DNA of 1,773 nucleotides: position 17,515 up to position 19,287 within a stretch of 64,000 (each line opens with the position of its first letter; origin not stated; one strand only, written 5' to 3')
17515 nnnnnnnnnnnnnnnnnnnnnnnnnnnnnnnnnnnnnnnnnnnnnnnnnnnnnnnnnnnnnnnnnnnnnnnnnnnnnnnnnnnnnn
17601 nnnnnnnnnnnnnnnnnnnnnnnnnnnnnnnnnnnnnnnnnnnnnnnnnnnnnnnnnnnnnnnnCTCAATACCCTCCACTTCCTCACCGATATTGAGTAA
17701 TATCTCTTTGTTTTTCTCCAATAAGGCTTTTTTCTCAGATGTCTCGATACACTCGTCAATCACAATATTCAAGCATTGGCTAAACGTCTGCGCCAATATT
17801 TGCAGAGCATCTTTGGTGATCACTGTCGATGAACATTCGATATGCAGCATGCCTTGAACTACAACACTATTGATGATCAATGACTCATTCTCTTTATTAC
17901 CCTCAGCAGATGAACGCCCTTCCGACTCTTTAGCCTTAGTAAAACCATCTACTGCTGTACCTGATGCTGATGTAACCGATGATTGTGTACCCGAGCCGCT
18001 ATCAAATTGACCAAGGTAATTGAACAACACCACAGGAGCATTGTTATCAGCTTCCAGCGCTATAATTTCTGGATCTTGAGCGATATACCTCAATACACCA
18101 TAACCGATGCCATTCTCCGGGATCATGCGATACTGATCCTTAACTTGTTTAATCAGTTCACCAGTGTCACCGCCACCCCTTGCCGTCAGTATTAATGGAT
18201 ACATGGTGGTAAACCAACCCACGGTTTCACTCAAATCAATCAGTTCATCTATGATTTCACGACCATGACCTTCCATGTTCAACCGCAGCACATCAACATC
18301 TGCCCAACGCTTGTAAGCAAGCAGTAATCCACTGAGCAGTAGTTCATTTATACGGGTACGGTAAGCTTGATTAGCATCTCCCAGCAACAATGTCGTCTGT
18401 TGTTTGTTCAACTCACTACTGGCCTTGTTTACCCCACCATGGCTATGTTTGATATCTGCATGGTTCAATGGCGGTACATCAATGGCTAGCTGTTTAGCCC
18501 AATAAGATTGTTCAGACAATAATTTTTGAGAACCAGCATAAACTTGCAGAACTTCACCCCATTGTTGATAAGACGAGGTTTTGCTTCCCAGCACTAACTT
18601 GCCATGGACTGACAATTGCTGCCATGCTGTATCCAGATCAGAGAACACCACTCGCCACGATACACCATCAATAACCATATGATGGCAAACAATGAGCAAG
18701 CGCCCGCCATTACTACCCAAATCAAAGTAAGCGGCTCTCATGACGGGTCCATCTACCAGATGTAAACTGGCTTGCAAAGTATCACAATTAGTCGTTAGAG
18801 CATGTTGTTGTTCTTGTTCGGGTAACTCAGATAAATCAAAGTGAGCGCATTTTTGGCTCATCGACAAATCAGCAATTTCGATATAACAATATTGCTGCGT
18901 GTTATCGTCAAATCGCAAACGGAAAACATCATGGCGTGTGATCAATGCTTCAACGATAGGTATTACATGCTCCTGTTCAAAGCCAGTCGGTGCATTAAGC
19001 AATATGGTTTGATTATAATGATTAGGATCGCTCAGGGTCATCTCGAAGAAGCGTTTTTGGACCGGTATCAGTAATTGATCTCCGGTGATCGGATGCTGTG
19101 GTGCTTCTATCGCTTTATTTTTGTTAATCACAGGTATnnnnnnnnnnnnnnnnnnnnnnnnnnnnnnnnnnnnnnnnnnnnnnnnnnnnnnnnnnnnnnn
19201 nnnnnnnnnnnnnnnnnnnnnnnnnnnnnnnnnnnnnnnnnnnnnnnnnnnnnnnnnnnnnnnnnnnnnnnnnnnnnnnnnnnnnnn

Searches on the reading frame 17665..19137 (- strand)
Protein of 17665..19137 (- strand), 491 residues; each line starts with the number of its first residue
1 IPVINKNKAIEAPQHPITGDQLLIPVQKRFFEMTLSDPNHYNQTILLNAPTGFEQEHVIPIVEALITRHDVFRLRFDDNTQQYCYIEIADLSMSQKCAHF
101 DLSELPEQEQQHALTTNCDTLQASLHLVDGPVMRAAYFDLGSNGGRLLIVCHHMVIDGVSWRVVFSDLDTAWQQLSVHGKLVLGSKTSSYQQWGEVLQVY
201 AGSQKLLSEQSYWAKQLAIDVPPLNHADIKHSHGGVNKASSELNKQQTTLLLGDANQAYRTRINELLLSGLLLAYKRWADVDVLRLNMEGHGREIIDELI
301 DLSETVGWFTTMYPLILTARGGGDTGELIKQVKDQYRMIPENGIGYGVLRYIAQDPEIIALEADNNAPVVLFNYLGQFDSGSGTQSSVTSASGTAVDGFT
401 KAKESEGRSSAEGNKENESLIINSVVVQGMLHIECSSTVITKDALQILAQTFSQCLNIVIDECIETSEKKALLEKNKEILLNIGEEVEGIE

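Call 34: search_protein_families(library=pfam, proteins=[window:17665-19137:-], max_evalue=0.001)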
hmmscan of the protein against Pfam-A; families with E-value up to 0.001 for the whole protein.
window:17665-19137:- (491 aa): 1 family
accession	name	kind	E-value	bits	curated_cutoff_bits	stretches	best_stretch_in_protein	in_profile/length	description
PF00668.25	Condensation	-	1.5e-57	195.8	30.6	1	20-473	4-447/456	Condensation domain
